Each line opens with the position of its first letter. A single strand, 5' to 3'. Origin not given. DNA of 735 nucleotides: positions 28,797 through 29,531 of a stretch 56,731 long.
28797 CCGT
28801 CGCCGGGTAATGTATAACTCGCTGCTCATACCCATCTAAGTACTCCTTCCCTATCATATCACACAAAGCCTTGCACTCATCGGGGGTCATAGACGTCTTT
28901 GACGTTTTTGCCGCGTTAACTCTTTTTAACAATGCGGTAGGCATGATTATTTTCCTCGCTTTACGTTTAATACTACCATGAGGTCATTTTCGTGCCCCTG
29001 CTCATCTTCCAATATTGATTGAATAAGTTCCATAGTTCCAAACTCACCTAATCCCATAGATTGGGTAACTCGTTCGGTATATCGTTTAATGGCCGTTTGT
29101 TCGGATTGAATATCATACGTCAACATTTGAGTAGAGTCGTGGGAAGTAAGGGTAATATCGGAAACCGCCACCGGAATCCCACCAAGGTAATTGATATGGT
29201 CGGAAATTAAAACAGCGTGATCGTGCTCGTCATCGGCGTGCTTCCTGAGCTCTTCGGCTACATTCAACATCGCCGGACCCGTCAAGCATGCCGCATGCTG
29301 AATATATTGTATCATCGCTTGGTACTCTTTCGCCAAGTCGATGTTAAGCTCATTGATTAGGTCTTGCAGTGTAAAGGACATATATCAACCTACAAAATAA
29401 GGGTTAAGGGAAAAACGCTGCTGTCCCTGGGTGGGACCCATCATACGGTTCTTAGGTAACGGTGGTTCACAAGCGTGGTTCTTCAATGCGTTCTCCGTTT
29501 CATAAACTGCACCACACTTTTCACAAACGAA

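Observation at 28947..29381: Ferritin-like di-iron protein encoded inside the capsid assembly module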

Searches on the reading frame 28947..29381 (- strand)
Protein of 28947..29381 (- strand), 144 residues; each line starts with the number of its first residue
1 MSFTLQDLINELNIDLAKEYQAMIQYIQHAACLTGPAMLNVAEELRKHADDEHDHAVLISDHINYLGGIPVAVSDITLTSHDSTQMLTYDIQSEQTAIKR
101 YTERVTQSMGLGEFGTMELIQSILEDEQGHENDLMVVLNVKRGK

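Call 3: search_protein_families(library=pfam, proteins=[window:28947-29381:-], max_evalue=0.01)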
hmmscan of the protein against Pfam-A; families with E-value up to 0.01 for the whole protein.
window:28947-29381:- (144 aa): 2 families
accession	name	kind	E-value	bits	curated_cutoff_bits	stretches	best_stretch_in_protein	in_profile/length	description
PF00210.30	Ferritin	-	5.3e-22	78.7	24.5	1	9-138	1-136/142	Ferritin-like domain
PF02915.23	Rubrerythrin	-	0.0013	19.5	22.8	0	16-134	7-133/137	Rubrerythrin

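Call 4: search_solved_structures(query=window:28947-29381:-, max_evalue=1, show_alignments=3)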
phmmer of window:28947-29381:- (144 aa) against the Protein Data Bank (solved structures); distinct sequences matched with E-value up to 1: 99 (the best 60 are shown).
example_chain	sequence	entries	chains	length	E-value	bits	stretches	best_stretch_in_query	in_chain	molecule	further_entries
2qqy_A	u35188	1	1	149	4.4e-16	62.7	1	1-141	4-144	Sigma B operon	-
2vzb_A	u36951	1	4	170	2.3e-14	57.2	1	5-138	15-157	PUTATIVE BACTERIOFERRITIN-RELATED PROTEIN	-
9qq4_A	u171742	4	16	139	4.6e-13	53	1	6-142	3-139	Bacterioferritin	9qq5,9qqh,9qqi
9viw_A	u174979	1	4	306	2.9e-08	37.4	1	5-131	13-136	Bacterioferritin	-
8w1d_A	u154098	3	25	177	1.1e-06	32.3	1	6-138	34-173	DPS-LIKE PROTEIN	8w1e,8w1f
8sqo_A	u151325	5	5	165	1.2e-06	32.2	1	8-136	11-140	Bacterioferritin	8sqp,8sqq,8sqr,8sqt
9gzu_A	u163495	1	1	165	1.6e-06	31.8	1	8-136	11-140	Bacterioferritin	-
2fkz_A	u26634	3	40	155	1.7e-06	31.7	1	8-134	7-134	Bacterioferritin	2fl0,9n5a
1sof_A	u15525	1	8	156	1.8e-06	31.7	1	8-134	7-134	Bacterioferritin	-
3fvb_A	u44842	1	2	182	2.1e-06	31.4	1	8-136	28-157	Bacterioferritin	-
4am2_A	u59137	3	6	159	2.8e-06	31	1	6-136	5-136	BACTERIOFERRITIN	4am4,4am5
8w8z_A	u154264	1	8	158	3e-06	30.9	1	8-135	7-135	Bacterioferritin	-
9iig_A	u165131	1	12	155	4.7e-06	30.3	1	6-129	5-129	Bacterioferritin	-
4cvt_A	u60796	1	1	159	6.8e-06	29.8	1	8-136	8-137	BACTERIOFERRITIN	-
4xku_A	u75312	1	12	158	7.8e-06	29.6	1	8-136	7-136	Bacterioferritin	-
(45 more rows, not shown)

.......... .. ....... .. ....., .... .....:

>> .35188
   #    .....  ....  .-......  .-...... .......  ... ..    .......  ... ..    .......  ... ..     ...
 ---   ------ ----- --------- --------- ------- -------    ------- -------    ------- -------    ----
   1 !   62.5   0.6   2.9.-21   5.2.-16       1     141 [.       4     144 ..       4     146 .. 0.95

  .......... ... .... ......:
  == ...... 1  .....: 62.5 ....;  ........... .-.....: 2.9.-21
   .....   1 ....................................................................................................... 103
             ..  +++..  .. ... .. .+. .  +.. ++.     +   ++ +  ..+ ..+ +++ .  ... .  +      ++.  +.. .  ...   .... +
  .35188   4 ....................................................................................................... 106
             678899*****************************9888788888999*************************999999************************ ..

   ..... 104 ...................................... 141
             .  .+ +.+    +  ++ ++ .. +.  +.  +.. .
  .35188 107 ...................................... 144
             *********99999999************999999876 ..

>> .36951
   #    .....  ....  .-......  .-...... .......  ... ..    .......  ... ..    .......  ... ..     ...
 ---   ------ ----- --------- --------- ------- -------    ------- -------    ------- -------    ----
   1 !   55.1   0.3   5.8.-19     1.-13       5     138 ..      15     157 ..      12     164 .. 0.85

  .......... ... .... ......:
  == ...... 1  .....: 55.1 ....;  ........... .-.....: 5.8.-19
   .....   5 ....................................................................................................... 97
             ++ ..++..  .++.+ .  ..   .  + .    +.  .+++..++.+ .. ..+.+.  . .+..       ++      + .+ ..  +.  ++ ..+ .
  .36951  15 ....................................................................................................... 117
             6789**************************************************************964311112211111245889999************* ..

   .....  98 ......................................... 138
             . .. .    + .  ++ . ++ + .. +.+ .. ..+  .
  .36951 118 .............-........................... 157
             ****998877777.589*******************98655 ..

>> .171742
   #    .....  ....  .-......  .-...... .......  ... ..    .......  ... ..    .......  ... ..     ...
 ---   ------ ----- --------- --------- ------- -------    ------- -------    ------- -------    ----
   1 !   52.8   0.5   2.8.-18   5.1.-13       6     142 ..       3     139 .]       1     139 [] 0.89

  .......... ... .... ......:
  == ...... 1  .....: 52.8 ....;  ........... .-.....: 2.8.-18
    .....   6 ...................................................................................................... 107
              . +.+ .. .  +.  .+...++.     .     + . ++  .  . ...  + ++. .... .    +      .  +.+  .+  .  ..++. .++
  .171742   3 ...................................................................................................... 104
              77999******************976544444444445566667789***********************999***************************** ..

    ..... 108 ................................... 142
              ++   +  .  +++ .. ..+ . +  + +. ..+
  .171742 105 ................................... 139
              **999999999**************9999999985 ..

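Call 5: search_protein_families(library=phrogs, proteins=[window:28947-29381:-], max_evalue=0.001)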
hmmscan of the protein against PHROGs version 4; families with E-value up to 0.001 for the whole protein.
window:28947-29381:- (144 aa): 1 family
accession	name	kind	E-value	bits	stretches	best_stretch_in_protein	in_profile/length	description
phrog_16594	-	unknown function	0.00075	20.4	1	7-135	5-134/167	-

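Call 6: search_dna_similar(query=window:28947-29381:-, collection=phages, mode=protein, max_rows=40, max_evalue=0.001)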
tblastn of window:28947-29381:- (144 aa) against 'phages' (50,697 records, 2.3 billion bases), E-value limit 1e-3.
Records with a match: 1; places in all: 1; records where one place covers at least 80% of the query: 1.
Best place of each record, by identity: <60% 1.
By first word of the organism name: Bacteriophage 1.
By host as written in the record: - 1.
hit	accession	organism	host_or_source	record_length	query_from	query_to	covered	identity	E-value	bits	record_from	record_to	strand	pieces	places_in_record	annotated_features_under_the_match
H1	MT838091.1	Bacteriophage sp.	human fecal samples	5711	5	134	90%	32.9%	5e-6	50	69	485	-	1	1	record has no annotation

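Call 10: find_homologous_proteins(query=window:28947-29381:-, max_evalue=0.00001)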
Query window:28947-29381:- (144 aa): 19 proteins with E <= 0.00001 among 27 candidates.
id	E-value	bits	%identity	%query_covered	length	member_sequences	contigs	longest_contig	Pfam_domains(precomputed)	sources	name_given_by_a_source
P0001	2.2e-87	308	100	100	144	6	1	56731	PF00210.31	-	-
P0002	1.1e-85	302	98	100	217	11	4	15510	PF00210.31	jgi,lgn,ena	jgi:bacterioferritin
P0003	2.4e-83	295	94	100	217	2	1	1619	PF00210.31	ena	-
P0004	2.6e-58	214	72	99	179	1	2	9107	PF00210.31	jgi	jgi:bacterioferritin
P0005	8.6e-58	212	73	99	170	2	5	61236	PF00210.31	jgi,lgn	jgi:bacterioferritin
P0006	4.4e-36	142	53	96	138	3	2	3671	PF00210.31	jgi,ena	-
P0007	2.7e-30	123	49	96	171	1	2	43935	PF00210.31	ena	-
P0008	4.9e-29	119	50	93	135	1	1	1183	PF00210.31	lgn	-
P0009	2.7e-27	114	47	97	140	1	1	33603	PF00210.31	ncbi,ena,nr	ncbi:MAG: ferritin-like domain-containing protein [Nitrospirae bacterium]|nr:ferritin-like domain-co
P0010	6.0e-27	113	45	99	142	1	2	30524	PF00210.31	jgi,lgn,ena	-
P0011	6.5e-27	112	45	99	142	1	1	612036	PF00210.31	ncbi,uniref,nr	ncbi:ferritin-like domain-containing protein [Neomoorella mulderi]|uniref:Bacterioferritin n=1 Tax=M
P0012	1.4e-26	111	44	99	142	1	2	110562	PF00210.31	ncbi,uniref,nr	ncbi:Bacterioferritin [Moorella glycerini]|uniref:Bacterioferritin n=1 Tax=Neomoorella stamsii TaxID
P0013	9.9e-26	109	46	94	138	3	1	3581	PF00210.31,PF03232.20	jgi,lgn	jgi:bacterioferritin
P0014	1.3e-25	108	44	99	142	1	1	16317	PF00210.31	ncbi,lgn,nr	ncbi:MAG: ferritin-like domain-containing protein [Moorella humiferrea]|nr:ferritin-like domain-cont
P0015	7.0e-25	106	44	97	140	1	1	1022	PF00210.31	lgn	-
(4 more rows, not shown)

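Call 11: find_related_loci(query=window:28947-29381:-, collection=viral_contigs, flank=6000)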
Query window:28947-29381:- (144 aa) in viral_contigs; peptide patterns used: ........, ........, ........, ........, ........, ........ (x = any residue, [..] = any of these).
10 stretches matched a pattern; 6 encode a relative of the query (tblastn E <= 1e-3); 6 distinct loci.
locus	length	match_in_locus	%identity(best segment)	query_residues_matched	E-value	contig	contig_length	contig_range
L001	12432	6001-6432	98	1-144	3e-95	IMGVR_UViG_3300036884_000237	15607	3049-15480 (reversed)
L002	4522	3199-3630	97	1-144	6e-95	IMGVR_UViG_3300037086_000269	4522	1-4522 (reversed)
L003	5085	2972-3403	98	1-144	3e-95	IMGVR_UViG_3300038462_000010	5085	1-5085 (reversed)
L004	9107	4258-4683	72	2-143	5e-68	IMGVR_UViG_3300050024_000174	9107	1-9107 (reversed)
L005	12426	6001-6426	73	2-143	3e-67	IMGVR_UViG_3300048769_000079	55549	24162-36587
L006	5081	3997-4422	73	2-143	3e-67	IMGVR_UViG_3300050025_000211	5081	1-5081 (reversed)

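Call 15: find_encoding_contigs(protein=P0007, flank=8000, max_places=3)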
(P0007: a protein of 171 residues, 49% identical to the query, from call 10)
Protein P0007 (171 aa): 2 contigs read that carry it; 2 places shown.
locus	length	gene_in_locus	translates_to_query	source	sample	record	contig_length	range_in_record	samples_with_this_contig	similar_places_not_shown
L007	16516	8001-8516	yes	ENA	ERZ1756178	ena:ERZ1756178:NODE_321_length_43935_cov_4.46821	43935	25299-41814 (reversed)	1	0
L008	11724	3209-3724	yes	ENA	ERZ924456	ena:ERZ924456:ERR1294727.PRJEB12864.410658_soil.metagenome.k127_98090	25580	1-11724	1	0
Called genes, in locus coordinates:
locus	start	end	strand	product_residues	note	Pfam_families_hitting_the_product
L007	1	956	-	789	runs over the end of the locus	PF05593:RHS_repeat (faint), PF25023:TEN_YD-shell (weak)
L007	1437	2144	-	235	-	PF02308:MgtC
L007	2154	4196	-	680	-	PF00664:ABC_membrane, PF02463:SMC_N (weak), PF00005:ABC_tran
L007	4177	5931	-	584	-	PF00664:ABC_membrane, PF00005:ABC_tran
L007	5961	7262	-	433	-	PF02885:Glycos_trans_3N, PF00591:Glycos_transf_3, PF07831:PYNP_C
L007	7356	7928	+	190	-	PF00300:His_Phos_1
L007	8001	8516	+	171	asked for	PF00210:Ferritin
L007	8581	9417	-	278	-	PF01553:Acyltransferase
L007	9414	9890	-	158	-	PF00186:DHFR_1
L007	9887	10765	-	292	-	PF00303:Thymidylat_synt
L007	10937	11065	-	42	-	-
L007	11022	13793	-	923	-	PF00580:UvrD-helicase (weak), PF13086:AAA_11, PF13604:AAA_30 (faint), PF01443:Viral_helicase1 (faint), PF13245:AAA_19, PF13087:AAA_12, PF10881:DUF2726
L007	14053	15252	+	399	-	-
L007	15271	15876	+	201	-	-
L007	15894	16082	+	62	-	-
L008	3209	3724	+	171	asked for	PF00210:Ferritin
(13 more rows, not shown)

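Call 16: find_encoding_contigs(protein=P0009, flank=8000, max_places=3)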
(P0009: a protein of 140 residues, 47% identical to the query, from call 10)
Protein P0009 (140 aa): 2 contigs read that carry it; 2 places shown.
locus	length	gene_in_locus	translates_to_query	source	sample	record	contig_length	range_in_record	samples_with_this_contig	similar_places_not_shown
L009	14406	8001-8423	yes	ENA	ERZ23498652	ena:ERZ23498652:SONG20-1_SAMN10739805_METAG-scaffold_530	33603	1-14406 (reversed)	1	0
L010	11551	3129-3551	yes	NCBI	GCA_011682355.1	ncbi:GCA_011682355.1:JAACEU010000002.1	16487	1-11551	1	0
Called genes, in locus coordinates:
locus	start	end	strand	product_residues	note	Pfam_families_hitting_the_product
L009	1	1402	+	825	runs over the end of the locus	PF00395:SLH, PF00188:CAP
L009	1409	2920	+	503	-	PF03816:LytR_cpsA_psr, PF13399:LytR_C (weak)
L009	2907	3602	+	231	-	PF01479:S4 (weak), PF00849:PseudoU_synth_2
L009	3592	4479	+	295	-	PF00768:Peptidase_S11, PF13354:Beta-lactamase2 (weak)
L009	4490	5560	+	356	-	PF10555:MraY_sig1 (faint), PF00953:Glycos_transf_4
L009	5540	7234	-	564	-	PF04773:FecR, PF18915:DUF5667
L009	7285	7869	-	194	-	PF04542:Sigma70_r2, PF08281:Sigma70_r4_2, PF04545:Sigma70_r4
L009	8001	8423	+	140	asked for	PF00210:Ferritin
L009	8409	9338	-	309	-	PF00316:FBPase, PF18913:FBPase_C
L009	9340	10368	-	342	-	PF00044:Gp_dh_N, PF02800:Gp_dh_C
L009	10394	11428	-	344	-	PF01116:F_bP_aldolase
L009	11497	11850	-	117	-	-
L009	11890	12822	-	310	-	PF01209:Ubie_methyltran (faint), PF01795:Methyltransf_5, PF06962:rRNA_methylase (faint)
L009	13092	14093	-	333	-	-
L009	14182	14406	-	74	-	?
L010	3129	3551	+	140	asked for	PF00210:Ferritin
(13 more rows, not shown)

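Call 17: find_encoding_contigs(protein=P0011, flank=8000, max_places=3)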
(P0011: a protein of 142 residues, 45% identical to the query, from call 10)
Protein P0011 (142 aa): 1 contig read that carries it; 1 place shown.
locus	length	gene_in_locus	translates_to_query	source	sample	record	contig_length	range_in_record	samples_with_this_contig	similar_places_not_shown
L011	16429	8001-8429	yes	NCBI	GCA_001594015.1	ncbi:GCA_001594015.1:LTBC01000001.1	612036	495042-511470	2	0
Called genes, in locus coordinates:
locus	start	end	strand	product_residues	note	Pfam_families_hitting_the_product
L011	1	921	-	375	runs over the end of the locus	PF01637:ATPase_2, PF13191:AAA_16, PF13173:AAA_14 (faint), PF00004:AAA (faint)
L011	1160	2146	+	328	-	PF07501:G5, PF06725:3D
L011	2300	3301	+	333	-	PF03990:DUF348, PF07501:G5, PF06725:3D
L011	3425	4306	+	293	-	PF00398:RrnaAD, PF13649:Methyltransf_25 (weak)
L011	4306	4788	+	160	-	PF04308:RNaseH_like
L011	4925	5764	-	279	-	PF23446:LysM1_NFP_LYK (faint), PF23462:LysM3_NFP (faint), PF23472:LysM2_CERK1_LYK3_4_5 (faint), PF23473:LysM3_LYK4_5 (weak), PF01476:LysM, PF23473:LysM3_LYK4_5, PF07486:Hydrolase_2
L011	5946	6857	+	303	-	PF05582:Peptidase_U57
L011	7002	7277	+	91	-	PF06257:VEG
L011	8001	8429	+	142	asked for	PF00210:Ferritin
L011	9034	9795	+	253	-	PF13487:HD_5, PF01966:HD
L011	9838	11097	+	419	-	PF13581:HATPase_c_2, PF02518:HATPase_c (weak)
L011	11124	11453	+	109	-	PF01740:STAS, PF13466:STAS_2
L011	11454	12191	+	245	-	PF07228:SpoIIE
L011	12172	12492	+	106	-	PF01740:STAS, PF13466:STAS_2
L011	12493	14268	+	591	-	PF20250:FapA_N, PF03961:FapA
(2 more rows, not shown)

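Call 21: search_protein_families(library=pfam, proteins=[L001:4901-5785:+, L001:5782-6435:+, L001:6438-8138:+, L005:5929-6441:+, L005:6447-8102:+, L005:3563-5740:+, L005:8105-9511:+], max_evalue=0.01)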
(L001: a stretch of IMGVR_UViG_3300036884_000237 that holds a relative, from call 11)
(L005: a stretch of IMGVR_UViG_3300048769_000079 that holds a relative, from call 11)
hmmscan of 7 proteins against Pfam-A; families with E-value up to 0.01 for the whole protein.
L001:4901-5785:+ (294 aa): 2 families
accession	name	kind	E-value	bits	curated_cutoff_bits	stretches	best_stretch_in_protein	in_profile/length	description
PF01028.25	Topoisom_I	-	2.8e-19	69.8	23.7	1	85-275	5-200/228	Eukaryotic DNA topoisomerase I, catalytic core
PF21338.2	Top1B_N_bact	-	3e-06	27.3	27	1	41-71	19-49/49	Bacterial DNA topoisomerase IB, N-terminal domain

L001:5782-6435:+ (217 aa): 2 families
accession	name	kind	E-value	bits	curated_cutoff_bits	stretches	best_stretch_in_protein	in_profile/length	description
PF00210.30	Ferritin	-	3e-21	76.3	24.5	1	82-211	1-136/142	Ferritin-like domain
PF02915.23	Rubrerythrin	-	0.0017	19.2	22.8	0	89-207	7-133/137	Rubrerythrin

L001:6438-8138:+ (566 aa): 0 families

L005:5929-6441:+ (170 aa): 3 families
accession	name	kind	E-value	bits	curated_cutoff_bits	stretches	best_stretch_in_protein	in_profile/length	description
PF00210.30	Ferritin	-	3e-20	73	24.5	1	34-161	3-136/142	Ferritin-like domain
PF02915.23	Rubrerythrin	-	5e-05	24.1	22.8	1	62-157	29-133/137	Rubrerythrin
PF05974.18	DUF892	-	0.0058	17.1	23.7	0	116-158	105-147/159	Domain of unknown function (DUF892)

L005:6447-8102:+ (551 aa): 0 families

L005:3563-5740:+ (725 aa): 2 families
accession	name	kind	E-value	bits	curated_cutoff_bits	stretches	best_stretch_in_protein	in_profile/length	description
PF04860.17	Phage_portal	-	7e-41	140.9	39.1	1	58-397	2-310/321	Phage portal protein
PF04233.19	Phage_Mu_F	-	1.6e-15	58.2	29.6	1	599-719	4-111/112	Phage Mu protein F like protein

L005:8105-9511:+ (468 aa): 2 families
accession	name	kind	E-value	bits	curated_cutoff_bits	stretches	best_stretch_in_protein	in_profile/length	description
PF05065.19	Phage_capsid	-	9.7e-27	94.5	24.2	1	142-453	1-277/280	Phage capsid family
PF24627.1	PUMA_CC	-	0.0084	16.5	30.1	0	19-61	12-53/74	PUMA coiled-coil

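Call 30: find_encoding_contigs(protein=P0005, flank=10000, max_places=5)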
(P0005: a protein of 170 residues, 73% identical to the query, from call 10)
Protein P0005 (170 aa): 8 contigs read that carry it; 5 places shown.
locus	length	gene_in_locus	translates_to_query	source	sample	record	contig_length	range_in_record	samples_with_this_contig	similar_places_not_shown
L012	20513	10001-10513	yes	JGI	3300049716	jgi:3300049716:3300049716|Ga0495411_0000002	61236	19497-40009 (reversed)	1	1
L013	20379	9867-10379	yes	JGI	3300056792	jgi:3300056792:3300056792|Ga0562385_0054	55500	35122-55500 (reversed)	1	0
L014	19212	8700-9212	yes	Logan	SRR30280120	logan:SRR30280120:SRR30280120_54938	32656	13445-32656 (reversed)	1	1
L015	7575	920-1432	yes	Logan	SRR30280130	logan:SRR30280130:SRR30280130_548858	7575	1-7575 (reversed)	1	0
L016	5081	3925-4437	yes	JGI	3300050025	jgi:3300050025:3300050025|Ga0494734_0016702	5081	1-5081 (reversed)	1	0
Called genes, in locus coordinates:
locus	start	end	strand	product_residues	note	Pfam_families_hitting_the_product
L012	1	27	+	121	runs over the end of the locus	-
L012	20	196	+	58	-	-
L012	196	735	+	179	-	-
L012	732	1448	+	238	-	-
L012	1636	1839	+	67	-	-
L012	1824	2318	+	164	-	-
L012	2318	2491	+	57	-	-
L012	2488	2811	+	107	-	-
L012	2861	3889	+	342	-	PF00145:DNA_methylase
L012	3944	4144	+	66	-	-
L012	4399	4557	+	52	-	-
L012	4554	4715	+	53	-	-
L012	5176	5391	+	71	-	-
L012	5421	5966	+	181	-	-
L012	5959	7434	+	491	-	-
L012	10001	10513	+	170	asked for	PF00210:Ferritin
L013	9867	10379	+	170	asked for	PF00210:Ferritin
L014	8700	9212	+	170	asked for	PF00210:Ferritin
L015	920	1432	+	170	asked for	PF00210:Ferritin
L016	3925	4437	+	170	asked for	PF00210:Ferritin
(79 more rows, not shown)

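Call 38: predict_structure(alignment_id=A1)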
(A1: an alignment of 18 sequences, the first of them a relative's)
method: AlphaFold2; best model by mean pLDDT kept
length: 144 residues; sequences in the alignment: 18
mean_pLDDT: 92.9   pTM: 0.87
mean pLDDT of the five models: 92.9, 91.9, 91.7, 91.7, 91.4
residues with pLDDT >= 90: 113; 70-90: 26; 50-70: 4; < 50: 1
segments of 3 or more residues with pLDDT < 50: none
pLDDT, mean of each block of 10 residues (from residue 1): 93 97 95 85 96 98 98 83 91 97 98 98 98 89 48
secondary structure, 60 per line:
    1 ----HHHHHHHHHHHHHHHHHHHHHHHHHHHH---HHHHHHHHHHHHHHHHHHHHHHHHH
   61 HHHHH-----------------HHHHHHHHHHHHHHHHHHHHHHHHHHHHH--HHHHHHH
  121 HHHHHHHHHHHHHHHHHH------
elements in order: H5-32 H36-65 H83-111 H114-138

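Call 43: fold_search(model_id=the predicted structure, library=pdb)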
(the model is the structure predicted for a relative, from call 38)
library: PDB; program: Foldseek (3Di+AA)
matches with E <= 10: 987; with E <= 0.001: 133
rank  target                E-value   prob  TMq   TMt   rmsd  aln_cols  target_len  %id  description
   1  2vzb_A                2.5e-07  1.00  0.87  0.75   2.3       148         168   32  A Dodecameric Thioferritin in the Bacterial Domain, Characterization of the Bacterioferritin-Related Protein from Bact (released 2009-11-17)
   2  2vzb_B                4.3e-07  1.00  0.87  0.76   2.3       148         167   32  A Dodecameric Thioferritin in the Bacterial Domain, Characterization of the Bacterioferritin-Related Protein from Bact (released 2009-11-17)
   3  9qq4_B                1.7e-06  1.00  0.92  0.96   0.9       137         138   30  Mini-bacterioferritin from Candidatus Methanoperedens species BLZ2 as isolated form at 1.07-A resolution (released 2026-04-01)
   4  9qq5_E                1.7e-06  1.00  0.91  0.96   0.9       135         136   30  Mini-bacterioferritin from Candidatus Methanoperedens species BLZ2 in a partially oxidized state (released 2026-04-01)
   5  9qq4_A                1.8e-06  1.00  0.91  0.95   1.3       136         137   30  Mini-bacterioferritin from Candidatus Methanoperedens species BLZ2 as isolated form at 1.07-A resolution (released 2026-04-01)
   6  2qqy                  2.3e-06  1.00  0.91  0.94   1.9       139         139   33  Crystal structure of ferritin like, diiron-carboxylate proteins from Bacillus anthracis str. Ames (released 2007-08-14)
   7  4xku_A                8.5e-06  1.00  0.86  0.79   1.7       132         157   26  E coli BFR variant Y114F (released 2015-12-16)
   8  3isf_D                9.4e-06  1.00  0.87  0.80   3.0       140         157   24  Structure of non-mineralized Bfrb (as-isolated) from Pseudomonas aeruginosa to 2.07A Resolution (released 2010-02-02)
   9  8w1e_F                9.8e-06  1.00  0.84  0.72   3.1       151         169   24  Crystal Structure of DPS-like protein PA4880 from Pseudomonas aeruginosa (dodecamer) (released 2024-05-29)
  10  3ise_W                1.3e-05  1.00  0.85  0.79   3.1       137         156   24  Structure of mineralized Bfrb (double soak) from Pseudomonas aeruginosa to 2.8A Resolution (released 2010-02-02)
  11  5xx9_B                1.4e-05  1.00  0.86  0.79   1.8       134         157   26  Crystal structure of Bacterioferritin (released 2018-07-11)
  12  5xx9_E                1.5e-05  1.00  0.87  0.78   1.8       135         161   26  Crystal structure of Bacterioferritin (released 2018-07-11)
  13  4toc_A                1.5e-05  1.00  0.85  0.80   1.8       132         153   24  2.25A resolution structure of Iron Bound BfrB (Q151L) from Pseudomonas aeruginosa (released 2015-02-11)
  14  5d8r_A                1.5e-05  1.00  0.83  0.77   1.8       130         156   25  2.50A resolution structure of BfrB (E81A) from Pseudomonas aeruginosa (released 2015-09-23)
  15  4tog_A                1.5e-05  1.00  0.87  0.81   3.0       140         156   24  1.80A resolution structure of BfrB (C89S, K96C) crystal form 2 from Pseudomonas aeruginosa (released 2015-02-11)
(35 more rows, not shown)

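Call 65: fold_search(model_id=the predicted structure, library=viral)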
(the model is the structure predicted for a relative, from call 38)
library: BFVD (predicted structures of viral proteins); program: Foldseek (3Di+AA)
matches with E <= 10: 296; with E <= 0.001: 7
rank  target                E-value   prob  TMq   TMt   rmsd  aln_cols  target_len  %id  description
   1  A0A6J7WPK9            1.3e-04  1.00  0.85  0.17   2.2       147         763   16  Prohead protease [uncultured Caudovirales phage]
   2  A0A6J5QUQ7            3.1e-04  1.00  0.88  0.57   2.1       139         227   15  Dps DNA-binding ferritin-like protein (Oxidative damage protectant) [uncultured Caudovirales phage]
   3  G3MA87                3.7e-04  1.00  0.83  0.52   2.4       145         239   16  Gp346 [Bacillus phage G]
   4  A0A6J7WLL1            6.8e-04  1.00  0.89  0.39   3.6       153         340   14  DNA-binding protein Dps [uncultured Caudovirales phage]
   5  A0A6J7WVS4            7.1e-04  1.00  0.88  0.27   2.6       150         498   13  DNA-binding protein Dps [uncultured Caudovirales phage]
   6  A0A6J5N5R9            7.1e-04  1.00  0.86  0.19   2.5       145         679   14  Ferritin/DPS protein domain containing protein [uncultured Caudovirales phage]
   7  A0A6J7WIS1            9.6e-04  1.00  0.87  0.30   1.7       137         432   12  Prohead protease [uncultured Caudovirales phage]
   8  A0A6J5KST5            1.1e-03  1.00  0.86  0.69   2.8       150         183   14  Dps DNA-binding ferritin-like protein (Oxidative damage protectant) [uncultured Caudovirales phage]
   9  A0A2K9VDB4            1.4e-03  1.00  0.85  0.77   3.7       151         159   15  DNA-binding ferritin-like protein [Lactobacillus phage Semele]
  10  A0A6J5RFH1            1.5e-03  1.00  0.86  0.21   3.5       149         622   11  DNA-binding protein Dps [uncultured Caudovirales phage]
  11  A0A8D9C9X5            1.5e-03  1.00  0.78  0.67   3.1       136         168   16  Putative bacterial non-heme ferritin [uncultured marine phage]
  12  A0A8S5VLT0            2.6e-03  1.00  0.74  0.70   3.2       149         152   18  (no name in the UniProt tables at hand)
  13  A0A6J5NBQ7            3.6e-03  1.00  0.84  0.62   2.9       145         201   10  Dps DNA-binding ferritin-like protein (Oxidative damage protectant) [uncultured Caudovirales phage]
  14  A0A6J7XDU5            4.4e-03  1.00  0.86  0.39   3.5       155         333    8  Prohead protease [uncultured Caudovirales phage]
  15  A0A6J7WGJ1            6.6e-03  1.00  0.82  0.79   3.7       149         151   12  Dps DNA-binding ferritin-like protein (Oxidative damage protectant) [uncultured Caudovirales phage]
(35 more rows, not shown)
